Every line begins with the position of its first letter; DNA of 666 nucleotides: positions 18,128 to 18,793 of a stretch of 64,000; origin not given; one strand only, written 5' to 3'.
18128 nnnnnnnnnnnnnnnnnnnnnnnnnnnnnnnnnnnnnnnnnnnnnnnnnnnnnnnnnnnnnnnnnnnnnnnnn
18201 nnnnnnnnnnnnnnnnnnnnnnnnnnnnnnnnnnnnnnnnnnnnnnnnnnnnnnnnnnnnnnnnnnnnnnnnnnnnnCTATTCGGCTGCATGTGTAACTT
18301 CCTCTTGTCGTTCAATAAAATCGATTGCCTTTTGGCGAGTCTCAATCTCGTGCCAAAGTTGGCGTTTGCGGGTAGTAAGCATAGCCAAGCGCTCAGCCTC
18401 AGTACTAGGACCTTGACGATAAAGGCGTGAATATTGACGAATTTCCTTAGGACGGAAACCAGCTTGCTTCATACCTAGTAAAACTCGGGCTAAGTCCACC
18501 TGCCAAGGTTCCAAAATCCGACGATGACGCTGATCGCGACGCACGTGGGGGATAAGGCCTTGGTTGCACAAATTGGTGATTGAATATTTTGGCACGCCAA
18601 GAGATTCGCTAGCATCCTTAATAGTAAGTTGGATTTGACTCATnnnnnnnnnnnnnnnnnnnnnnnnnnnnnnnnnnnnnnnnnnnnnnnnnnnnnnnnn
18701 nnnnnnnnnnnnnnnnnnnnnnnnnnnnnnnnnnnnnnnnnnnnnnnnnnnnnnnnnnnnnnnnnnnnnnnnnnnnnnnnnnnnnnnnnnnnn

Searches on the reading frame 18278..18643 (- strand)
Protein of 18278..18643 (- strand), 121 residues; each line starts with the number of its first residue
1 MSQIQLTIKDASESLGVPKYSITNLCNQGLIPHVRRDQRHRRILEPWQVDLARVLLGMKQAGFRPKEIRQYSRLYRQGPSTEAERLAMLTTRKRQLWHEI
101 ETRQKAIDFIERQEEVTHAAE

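Call 59: search_protein_families(library=pfam, proteins=[window:18278-18643:-], max_evalue=0.01)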
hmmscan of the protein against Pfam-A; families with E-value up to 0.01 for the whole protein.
window:18278-18643:- (121 aa): 4 families
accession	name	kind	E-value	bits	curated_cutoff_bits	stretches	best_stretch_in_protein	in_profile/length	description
PF12728.13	HTH_17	-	5.1e-07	30.3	27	1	6-44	2-39/51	Helix-turn-helix domain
PF13411.12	MerR_1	-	8.1e-07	29.5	21.6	1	7-71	2-65/69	MerR HTH family regulatory protein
PF09278.17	MerR-DNA-bind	-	0.00092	20.2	25.4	1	57-108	9-60/65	MerR, DNA binding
PF00376.29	MerR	-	0.0011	19.2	28.2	1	7-42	1-37/38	MerR family regulatory protein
